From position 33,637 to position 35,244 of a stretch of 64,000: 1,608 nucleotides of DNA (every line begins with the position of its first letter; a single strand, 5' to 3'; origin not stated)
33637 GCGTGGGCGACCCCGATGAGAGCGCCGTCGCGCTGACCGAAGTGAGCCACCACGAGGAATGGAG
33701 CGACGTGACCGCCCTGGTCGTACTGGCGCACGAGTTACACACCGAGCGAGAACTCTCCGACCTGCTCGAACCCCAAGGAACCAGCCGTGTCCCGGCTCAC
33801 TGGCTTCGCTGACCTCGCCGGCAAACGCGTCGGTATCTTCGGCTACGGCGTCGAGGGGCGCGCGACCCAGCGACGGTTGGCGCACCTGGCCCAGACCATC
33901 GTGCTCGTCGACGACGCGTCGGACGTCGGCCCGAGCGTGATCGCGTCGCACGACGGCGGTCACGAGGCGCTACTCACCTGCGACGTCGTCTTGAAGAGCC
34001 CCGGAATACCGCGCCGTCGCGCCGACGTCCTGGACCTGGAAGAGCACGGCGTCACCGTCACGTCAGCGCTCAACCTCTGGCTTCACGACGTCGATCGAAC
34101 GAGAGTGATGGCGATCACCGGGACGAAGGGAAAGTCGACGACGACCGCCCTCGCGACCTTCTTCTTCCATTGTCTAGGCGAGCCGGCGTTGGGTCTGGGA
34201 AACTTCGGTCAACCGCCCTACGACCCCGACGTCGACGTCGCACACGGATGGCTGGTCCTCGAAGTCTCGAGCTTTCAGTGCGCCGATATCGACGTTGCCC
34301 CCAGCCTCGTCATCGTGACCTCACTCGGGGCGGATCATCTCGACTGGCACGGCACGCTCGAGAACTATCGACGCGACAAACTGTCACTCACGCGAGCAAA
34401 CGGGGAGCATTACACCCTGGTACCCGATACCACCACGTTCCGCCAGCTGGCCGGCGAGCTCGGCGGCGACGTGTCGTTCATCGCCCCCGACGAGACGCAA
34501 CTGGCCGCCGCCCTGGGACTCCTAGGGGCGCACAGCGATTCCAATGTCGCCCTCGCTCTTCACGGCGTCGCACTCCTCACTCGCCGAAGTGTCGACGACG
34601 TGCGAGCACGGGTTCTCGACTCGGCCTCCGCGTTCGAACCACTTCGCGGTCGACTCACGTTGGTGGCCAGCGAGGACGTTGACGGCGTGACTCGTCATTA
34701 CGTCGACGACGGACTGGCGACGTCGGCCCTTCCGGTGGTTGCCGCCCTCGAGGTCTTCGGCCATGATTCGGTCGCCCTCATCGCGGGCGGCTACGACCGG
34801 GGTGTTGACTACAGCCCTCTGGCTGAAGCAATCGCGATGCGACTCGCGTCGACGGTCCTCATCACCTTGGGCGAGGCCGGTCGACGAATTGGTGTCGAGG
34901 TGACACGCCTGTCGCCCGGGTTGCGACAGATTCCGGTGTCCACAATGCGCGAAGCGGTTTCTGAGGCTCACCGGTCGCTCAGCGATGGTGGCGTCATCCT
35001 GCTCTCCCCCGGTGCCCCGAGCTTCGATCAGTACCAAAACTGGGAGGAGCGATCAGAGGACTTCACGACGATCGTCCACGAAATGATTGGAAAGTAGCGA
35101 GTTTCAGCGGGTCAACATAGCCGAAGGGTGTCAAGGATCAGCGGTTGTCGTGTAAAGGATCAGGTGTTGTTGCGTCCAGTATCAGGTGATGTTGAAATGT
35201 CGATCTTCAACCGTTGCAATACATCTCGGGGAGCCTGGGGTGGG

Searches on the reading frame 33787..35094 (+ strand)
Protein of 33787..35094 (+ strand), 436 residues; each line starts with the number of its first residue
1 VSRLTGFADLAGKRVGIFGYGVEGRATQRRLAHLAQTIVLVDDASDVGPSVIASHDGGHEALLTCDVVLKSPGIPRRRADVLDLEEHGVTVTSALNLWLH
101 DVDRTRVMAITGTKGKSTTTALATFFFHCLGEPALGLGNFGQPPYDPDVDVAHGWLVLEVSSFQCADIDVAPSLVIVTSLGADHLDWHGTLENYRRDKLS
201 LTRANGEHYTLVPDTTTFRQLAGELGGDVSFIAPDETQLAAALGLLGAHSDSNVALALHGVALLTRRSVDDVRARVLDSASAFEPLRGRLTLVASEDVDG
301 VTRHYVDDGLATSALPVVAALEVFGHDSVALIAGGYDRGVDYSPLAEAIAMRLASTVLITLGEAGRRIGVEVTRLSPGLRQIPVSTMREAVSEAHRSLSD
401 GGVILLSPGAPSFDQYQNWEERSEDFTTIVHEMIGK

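Call 66: search_protein_families(library=pfam, proteins=[window:33787-35094:+], max_evalue=0.00001)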
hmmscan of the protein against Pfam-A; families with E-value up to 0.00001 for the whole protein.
window:33787-35094:+ (436 aa): 1 family
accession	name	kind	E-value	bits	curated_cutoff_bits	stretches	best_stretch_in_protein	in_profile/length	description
PF08245.18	Mur_ligase_M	-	1.5e-11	45.1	24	1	110-212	1-120/200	Mur ligase middle domain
